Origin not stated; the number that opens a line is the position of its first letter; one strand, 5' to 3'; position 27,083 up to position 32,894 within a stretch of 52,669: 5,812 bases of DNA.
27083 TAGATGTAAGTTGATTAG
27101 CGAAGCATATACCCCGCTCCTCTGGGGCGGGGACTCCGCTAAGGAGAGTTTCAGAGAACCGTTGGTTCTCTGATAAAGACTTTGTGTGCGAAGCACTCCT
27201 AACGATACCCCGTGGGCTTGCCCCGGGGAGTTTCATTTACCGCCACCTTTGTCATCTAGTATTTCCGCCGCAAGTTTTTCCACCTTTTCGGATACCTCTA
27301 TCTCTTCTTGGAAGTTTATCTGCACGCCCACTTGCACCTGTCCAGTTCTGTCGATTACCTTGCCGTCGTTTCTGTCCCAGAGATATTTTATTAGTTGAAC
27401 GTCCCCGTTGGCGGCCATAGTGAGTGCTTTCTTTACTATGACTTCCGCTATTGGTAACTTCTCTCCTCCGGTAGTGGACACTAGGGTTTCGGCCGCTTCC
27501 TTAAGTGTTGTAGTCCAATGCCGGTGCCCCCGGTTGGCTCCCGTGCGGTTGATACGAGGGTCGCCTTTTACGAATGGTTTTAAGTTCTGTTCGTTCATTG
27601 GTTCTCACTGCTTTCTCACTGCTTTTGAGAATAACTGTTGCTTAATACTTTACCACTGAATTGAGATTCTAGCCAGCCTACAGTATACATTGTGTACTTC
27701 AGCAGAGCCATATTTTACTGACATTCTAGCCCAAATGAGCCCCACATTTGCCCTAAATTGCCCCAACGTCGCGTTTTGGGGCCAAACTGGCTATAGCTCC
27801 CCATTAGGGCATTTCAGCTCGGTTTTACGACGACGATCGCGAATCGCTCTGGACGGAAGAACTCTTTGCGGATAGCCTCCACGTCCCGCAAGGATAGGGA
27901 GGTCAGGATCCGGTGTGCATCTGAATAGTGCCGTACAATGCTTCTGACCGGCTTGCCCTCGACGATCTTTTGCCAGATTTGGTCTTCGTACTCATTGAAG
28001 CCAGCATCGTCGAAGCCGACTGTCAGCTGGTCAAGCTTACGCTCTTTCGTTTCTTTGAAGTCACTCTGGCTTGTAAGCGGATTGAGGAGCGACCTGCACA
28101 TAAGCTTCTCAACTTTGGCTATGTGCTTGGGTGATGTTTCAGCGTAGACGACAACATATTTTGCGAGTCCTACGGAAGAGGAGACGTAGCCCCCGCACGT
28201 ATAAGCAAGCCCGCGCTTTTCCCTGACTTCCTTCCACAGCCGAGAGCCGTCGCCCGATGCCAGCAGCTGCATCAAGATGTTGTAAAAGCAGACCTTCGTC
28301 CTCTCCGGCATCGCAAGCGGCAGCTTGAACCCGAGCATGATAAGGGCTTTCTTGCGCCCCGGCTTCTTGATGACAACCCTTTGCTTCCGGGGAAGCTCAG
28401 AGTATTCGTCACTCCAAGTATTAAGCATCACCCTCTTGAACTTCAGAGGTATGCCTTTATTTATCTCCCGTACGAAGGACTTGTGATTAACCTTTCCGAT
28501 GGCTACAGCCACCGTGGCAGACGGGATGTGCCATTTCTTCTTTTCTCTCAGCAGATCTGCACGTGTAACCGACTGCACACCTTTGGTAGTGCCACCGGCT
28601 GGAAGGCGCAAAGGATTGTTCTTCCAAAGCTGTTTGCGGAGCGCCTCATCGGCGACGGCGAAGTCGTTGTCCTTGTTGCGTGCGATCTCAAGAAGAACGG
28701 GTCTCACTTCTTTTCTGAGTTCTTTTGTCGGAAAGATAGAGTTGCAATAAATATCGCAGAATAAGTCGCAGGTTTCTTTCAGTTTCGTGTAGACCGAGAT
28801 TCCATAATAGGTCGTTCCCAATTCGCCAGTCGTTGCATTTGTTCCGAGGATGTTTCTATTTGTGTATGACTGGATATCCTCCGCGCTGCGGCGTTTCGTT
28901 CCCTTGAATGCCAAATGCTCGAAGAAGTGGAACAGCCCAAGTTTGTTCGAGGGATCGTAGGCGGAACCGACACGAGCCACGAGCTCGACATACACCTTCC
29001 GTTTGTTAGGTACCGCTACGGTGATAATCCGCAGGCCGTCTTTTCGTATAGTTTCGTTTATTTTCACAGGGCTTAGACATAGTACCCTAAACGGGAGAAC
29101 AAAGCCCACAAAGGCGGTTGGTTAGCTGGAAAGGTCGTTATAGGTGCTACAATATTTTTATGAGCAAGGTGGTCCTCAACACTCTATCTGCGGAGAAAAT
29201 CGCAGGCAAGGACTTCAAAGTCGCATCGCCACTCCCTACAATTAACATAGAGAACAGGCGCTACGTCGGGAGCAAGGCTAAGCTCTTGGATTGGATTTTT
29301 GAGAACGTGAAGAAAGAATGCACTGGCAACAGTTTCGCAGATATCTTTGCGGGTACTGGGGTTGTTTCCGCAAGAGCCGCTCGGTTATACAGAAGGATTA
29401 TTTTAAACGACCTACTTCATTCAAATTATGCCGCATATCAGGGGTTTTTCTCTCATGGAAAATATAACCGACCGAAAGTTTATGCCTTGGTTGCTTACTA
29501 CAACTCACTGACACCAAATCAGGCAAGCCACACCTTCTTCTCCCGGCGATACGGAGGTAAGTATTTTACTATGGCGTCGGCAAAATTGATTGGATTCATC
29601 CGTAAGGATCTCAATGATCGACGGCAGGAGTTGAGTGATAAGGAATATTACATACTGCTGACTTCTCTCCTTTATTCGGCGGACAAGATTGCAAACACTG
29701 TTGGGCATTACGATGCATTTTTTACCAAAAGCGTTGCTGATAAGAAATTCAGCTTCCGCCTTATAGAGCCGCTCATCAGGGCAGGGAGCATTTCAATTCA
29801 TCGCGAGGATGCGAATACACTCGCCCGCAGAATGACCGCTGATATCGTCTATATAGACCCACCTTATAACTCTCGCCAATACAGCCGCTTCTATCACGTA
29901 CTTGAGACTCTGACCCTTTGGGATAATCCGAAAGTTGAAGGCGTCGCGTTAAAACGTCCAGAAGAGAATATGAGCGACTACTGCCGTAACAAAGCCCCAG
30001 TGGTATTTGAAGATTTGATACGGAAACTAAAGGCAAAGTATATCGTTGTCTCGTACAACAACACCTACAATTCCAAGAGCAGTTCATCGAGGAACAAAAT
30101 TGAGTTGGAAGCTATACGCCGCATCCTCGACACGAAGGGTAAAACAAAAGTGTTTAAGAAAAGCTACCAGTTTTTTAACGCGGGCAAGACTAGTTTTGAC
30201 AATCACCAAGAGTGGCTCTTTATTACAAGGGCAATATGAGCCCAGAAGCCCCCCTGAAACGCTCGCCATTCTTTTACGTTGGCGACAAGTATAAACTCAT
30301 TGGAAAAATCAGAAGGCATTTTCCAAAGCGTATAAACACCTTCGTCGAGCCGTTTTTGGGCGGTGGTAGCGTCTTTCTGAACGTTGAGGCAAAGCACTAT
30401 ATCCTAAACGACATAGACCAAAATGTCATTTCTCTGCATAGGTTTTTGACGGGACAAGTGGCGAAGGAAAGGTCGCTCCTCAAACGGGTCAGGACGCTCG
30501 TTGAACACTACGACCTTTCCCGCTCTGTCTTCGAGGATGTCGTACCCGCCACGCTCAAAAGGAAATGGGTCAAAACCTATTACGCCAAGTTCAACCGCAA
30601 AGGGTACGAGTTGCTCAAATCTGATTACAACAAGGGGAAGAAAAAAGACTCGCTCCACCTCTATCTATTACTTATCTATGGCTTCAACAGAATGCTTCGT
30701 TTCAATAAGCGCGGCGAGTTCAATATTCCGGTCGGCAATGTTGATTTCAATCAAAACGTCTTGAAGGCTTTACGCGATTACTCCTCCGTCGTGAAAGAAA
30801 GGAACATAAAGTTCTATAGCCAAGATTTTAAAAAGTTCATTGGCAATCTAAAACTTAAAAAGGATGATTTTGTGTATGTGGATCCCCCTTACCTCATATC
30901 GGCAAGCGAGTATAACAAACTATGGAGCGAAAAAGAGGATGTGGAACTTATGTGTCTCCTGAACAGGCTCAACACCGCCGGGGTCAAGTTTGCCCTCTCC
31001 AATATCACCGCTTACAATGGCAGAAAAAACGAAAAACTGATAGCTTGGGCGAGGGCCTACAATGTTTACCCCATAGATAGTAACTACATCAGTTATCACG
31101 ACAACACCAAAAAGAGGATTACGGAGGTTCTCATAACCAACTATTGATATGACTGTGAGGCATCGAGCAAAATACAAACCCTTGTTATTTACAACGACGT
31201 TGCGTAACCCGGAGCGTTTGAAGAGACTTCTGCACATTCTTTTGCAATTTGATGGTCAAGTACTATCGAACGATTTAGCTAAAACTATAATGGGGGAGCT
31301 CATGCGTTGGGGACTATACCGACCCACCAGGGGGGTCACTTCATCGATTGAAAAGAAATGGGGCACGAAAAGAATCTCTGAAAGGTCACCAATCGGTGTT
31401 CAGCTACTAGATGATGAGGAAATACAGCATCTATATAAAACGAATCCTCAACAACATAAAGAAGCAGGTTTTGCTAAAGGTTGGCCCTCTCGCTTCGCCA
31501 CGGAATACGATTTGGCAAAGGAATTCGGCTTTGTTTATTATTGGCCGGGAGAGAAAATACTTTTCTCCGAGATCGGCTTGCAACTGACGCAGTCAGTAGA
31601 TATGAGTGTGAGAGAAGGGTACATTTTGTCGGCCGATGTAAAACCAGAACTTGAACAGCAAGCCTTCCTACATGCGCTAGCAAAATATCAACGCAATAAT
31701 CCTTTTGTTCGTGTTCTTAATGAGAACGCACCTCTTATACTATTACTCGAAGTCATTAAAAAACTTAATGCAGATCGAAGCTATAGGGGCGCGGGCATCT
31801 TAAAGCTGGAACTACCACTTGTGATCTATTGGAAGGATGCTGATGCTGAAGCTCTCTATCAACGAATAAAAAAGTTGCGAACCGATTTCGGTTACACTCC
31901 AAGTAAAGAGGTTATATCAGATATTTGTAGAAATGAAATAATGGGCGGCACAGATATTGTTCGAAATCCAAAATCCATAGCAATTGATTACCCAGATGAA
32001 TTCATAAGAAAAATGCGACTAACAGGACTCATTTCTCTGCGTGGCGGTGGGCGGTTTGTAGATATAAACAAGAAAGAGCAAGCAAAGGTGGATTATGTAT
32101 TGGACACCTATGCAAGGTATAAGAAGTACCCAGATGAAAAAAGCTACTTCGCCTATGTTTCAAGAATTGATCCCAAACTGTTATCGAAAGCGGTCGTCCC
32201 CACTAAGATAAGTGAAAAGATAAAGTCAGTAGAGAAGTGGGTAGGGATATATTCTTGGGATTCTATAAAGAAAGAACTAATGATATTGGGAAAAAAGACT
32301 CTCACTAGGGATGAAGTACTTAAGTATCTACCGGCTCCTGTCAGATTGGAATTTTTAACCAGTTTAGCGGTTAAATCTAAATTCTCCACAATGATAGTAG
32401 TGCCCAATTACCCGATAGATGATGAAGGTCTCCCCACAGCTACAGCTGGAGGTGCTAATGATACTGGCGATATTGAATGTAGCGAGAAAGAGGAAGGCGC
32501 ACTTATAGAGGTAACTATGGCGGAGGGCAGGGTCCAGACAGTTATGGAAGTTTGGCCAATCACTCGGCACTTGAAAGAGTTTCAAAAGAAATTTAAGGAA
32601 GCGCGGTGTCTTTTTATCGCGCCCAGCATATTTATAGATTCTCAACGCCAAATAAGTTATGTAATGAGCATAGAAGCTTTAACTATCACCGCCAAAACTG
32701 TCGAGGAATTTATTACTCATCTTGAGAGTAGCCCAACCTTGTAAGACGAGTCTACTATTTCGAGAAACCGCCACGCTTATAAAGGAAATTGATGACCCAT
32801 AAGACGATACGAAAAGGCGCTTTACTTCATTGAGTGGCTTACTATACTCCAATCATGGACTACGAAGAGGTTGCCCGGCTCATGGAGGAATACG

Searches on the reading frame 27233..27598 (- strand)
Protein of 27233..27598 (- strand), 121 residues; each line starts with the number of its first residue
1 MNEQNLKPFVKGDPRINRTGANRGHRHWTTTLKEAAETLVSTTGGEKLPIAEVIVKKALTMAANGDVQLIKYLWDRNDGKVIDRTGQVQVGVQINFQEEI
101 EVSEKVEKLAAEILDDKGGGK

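Call 16: search_protein_families(library=pfam, proteins=[window:27233-27598:-], max_evalue=0.01)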
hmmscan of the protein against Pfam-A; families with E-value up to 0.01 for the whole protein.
window:27233-27598:- (121 aa): 1 family
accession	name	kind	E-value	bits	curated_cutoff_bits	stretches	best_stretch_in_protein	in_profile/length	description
PF18932.5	DUF5681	-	0.00019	22.4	27.5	1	19-78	14-73/77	Family of unknown function (DUF5681)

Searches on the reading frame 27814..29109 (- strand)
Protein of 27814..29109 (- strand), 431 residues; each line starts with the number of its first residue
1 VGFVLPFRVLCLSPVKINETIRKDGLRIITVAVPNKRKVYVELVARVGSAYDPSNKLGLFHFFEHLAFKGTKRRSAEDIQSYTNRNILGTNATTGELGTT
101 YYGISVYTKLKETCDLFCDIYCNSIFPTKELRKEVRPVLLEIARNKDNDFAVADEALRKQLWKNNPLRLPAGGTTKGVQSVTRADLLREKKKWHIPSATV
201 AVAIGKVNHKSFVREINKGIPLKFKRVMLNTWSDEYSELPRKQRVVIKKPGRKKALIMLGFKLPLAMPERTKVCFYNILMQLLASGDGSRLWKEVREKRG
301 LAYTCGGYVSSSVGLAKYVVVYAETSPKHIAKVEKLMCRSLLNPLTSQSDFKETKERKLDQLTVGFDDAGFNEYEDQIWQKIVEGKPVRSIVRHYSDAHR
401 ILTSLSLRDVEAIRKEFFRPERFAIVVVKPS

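Call 16: search_protein_families(library=pfam, proteins=[window:27814-29109:-], max_evalue=0.01)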
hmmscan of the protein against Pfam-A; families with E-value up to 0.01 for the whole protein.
window:27814-29109:- (431 aa): 2 families
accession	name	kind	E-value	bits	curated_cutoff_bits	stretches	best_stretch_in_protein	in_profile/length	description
PF00675.25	Peptidase_M16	-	1.8e-22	80.2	22.3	1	27-173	1-147/149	Insulinase (Peptidase family M16)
PF05193.26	Peptidase_M16_C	-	5.8e-18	65.8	23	1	180-343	1-163/181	Peptidase M16 inactive domain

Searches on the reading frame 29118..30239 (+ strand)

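Call 22: search_protein_families(library=pfam, proteins=[window:29118-30239:+], max_evalue=0.001)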
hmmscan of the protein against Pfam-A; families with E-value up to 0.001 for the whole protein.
window:29118-30239:+ (373 aa): 2 families
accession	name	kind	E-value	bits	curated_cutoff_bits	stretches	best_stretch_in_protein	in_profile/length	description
PF02086.21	MethyltransfD12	-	8.5e-33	114.6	22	1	49-292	1-225/253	D12 class N6 adenine-specific DNA methyltransferase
PF03602.21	Cons_hypoth95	-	3.5e-06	27.3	24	0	234-264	106-138/182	Conserved hypothetical protein 95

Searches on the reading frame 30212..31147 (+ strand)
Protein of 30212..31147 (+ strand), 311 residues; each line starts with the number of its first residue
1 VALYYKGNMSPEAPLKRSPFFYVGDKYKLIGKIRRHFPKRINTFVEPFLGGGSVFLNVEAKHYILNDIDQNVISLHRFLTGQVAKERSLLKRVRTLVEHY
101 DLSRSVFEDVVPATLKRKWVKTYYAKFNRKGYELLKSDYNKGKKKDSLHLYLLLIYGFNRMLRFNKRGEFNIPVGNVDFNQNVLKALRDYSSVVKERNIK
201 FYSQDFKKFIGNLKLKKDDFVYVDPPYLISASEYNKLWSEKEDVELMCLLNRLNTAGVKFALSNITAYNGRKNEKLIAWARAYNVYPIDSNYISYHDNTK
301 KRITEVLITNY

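Call 23: search_protein_families(library=pfam, proteins=[window:30212-31147:+], max_evalue=0.001)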
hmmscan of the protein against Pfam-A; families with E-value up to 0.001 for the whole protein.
window:30212-31147:+ (311 aa): 1 family
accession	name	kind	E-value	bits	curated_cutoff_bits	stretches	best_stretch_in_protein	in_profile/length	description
PF02086.21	MethyltransfD12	-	1.5e-34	120.3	22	1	22-284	1-243/253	D12 class N6 adenine-specific DNA methyltransferase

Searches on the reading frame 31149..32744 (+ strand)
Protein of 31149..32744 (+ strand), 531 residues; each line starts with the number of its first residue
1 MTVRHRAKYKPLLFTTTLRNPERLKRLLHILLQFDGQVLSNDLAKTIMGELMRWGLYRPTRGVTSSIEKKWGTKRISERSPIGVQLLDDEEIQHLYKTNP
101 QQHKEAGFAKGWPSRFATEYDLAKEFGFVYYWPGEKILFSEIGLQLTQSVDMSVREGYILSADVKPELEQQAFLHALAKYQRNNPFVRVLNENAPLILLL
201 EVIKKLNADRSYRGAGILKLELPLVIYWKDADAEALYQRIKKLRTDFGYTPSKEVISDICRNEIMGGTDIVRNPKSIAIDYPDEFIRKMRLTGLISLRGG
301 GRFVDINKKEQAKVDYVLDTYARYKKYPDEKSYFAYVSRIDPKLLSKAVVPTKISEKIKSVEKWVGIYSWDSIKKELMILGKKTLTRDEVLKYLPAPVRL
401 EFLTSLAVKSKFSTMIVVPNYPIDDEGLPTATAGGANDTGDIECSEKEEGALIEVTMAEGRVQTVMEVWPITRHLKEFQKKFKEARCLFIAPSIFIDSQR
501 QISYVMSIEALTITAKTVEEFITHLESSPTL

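Call 23: search_protein_families(library=pfam, proteins=[window:31149-32744:+], max_evalue=0.001)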
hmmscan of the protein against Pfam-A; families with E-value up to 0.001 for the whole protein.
window:31149-32744:+ (531 aa): 1 family
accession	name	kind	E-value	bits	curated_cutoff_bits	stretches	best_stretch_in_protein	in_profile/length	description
PF09491.16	RE_AlwI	-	1.1e-31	110.7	23.1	2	396-500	302-411/441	AlwI restriction endonuclease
